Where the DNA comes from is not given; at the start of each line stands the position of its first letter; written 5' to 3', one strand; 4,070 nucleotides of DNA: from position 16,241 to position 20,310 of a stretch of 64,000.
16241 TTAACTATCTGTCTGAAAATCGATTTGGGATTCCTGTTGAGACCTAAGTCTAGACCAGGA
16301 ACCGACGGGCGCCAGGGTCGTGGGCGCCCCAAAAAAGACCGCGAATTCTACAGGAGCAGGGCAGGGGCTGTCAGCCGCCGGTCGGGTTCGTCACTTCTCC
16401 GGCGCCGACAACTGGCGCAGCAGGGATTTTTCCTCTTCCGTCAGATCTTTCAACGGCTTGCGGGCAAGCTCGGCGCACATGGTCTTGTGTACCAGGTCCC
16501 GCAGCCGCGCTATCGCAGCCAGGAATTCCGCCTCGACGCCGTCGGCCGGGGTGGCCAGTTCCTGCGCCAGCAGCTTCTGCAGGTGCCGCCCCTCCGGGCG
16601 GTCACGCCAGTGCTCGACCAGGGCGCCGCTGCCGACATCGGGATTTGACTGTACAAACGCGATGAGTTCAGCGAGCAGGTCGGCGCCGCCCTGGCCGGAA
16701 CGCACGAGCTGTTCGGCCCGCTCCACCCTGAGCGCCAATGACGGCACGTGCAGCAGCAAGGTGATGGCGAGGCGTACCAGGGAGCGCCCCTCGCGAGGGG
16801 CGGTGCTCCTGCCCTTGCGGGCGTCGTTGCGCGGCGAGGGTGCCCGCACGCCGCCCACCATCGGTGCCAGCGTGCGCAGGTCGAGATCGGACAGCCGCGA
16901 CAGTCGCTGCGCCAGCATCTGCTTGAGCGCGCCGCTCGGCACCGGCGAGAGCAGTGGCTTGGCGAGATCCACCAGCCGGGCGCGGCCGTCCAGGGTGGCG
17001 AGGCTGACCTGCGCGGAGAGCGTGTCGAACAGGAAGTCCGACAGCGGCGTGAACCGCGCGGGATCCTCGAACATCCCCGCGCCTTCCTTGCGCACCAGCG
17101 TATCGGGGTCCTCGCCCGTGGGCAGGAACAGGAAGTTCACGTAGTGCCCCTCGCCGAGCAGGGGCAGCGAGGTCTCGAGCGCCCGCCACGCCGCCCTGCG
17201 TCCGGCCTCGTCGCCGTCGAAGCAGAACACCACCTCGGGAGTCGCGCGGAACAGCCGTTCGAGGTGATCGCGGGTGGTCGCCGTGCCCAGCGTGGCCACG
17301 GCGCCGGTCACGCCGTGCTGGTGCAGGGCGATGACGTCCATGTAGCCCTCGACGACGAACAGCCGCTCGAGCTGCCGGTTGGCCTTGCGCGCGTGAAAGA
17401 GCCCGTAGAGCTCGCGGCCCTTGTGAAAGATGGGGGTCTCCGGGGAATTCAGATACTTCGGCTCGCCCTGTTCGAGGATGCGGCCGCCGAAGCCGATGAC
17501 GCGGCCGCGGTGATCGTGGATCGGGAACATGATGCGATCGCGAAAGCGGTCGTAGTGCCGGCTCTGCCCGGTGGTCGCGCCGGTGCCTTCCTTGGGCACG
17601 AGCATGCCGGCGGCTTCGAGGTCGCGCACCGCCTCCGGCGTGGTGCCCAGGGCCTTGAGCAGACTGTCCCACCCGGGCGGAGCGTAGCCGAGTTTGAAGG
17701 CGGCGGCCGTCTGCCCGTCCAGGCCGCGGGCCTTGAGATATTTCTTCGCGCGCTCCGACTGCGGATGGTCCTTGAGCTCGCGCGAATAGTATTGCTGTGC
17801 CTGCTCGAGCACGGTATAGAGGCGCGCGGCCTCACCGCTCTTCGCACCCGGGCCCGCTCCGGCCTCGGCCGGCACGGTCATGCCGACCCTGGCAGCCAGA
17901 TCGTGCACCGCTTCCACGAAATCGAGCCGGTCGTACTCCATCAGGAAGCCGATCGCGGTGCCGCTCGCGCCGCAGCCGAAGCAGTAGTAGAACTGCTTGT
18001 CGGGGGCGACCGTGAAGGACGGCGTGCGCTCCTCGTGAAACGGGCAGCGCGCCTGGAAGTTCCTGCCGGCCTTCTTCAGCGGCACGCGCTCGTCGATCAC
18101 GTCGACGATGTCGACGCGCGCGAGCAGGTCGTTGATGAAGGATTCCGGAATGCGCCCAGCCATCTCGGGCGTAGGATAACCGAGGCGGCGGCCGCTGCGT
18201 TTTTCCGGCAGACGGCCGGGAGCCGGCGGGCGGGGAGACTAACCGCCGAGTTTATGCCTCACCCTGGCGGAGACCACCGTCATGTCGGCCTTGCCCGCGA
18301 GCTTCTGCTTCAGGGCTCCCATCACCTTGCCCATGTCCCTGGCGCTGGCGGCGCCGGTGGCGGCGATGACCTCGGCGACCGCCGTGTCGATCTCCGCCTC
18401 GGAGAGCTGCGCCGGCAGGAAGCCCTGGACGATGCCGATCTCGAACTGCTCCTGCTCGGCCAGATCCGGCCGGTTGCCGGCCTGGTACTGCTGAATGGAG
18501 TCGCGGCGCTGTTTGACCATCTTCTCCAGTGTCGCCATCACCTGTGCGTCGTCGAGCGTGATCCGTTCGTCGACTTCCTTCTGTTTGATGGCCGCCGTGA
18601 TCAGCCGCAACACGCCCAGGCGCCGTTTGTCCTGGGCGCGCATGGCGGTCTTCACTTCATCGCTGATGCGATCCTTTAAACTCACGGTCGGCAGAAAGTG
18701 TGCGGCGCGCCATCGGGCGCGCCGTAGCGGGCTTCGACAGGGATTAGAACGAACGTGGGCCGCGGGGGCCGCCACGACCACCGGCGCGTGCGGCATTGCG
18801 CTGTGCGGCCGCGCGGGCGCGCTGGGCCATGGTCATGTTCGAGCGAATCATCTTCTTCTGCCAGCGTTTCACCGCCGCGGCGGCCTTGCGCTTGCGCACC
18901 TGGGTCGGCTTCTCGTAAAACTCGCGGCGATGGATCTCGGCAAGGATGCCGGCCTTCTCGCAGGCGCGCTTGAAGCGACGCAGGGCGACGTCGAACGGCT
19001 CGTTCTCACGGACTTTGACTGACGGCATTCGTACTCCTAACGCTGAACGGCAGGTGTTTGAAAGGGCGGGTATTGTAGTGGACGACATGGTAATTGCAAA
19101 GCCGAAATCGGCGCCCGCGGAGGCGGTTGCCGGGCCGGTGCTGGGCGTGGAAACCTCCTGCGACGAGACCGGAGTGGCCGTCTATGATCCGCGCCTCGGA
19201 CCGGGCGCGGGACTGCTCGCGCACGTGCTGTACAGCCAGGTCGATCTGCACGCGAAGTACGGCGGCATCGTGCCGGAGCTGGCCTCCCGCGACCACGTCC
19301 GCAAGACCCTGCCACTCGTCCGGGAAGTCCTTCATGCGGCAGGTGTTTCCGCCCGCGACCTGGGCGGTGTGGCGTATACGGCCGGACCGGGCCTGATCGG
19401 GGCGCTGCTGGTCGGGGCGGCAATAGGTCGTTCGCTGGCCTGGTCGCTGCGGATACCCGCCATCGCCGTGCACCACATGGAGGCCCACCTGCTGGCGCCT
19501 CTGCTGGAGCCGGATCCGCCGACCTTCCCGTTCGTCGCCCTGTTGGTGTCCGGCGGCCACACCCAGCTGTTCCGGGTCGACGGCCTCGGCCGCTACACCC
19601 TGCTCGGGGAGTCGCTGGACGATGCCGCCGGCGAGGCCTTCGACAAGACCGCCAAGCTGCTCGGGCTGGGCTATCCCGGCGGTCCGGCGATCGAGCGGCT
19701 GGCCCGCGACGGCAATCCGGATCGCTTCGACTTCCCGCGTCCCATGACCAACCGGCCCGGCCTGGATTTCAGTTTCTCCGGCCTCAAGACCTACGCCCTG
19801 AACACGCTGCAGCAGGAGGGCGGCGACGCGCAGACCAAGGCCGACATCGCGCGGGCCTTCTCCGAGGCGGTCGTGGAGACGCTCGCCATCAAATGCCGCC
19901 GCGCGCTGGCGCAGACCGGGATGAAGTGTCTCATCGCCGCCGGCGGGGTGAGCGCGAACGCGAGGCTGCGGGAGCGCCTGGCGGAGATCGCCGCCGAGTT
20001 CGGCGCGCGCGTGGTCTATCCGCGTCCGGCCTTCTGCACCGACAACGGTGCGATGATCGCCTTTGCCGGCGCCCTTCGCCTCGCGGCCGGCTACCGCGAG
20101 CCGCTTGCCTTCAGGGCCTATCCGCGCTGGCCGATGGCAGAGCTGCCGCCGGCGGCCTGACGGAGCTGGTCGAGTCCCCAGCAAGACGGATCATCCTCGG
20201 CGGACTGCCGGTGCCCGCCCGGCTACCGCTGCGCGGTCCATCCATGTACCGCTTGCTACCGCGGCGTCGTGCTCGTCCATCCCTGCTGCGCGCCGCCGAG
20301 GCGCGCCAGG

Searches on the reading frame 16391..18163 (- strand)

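Call 37: search_protein_families(library=pfam, proteins=[window:16391-18163:-], max_evalue=0.00001)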
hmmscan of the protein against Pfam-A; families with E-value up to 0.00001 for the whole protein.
window:16391-18163:- (590 aa): 8 families
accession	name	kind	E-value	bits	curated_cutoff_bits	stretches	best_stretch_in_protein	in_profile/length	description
PF08275.17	DNAG_N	-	1.2e-39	135.8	26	1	125-258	1-127/128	DNA primase catalytic core, N-terminal domain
PF01807.25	Zn_ribbon_DnaG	-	1e-38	131.5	24.9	1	6-100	2-96/98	CHC2 zinc finger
PF08278.16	DnaG_DnaB_bind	-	1.5e-24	87.1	29.1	1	463-585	1-124/124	DNA primase DnaG DnaB-binding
PF13662.12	Toprim_4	-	7.2e-19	68.2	25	1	268-343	3-82/85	Toprim domain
PF13155.12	Toprim_2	-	2e-18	67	22.1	1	269-356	1-87/88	Toprim-like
PF01751.28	Toprim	-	7.9e-15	55.3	23.1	1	268-338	2-86/96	Toprim domain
PF10410.14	DnaB_bind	-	7.8e-13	48.9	20.6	1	375-428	1-54/56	DnaB-helicase binding domain of primase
PF13362.12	Toprim_3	-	4e-06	27.6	27.2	1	268-362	2-94/95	Toprim domain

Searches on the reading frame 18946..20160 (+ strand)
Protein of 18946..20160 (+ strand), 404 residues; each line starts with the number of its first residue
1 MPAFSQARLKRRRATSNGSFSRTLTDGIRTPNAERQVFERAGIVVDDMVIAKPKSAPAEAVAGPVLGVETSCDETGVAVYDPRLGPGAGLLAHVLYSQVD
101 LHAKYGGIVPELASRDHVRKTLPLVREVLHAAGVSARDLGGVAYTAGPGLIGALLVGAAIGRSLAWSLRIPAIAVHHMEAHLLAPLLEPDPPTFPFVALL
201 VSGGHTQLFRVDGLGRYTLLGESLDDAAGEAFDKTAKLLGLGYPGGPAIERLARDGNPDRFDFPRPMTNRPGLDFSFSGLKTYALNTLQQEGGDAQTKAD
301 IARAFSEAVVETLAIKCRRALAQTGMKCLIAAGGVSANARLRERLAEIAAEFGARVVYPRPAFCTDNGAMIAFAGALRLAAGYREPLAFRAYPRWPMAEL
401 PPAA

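Call 37: search_protein_families(library=pfam, proteins=[window:18946-20160:+], max_evalue=0.00001)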
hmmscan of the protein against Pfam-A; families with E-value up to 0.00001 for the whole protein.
window:18946-20160:+ (404 aa): 2 families
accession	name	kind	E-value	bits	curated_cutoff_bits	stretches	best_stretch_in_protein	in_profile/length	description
PF00814.31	TsaD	-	5e-98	328.4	24.8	1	90-373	2-264/264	tRNA N6-adenosine threonylcarbamoyltransferase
PF22521.2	HypF_C_2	-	6.8e-08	33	27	1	285-368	153-236/241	Carbamoyltransferase, Kae1-like Domain, second subdomain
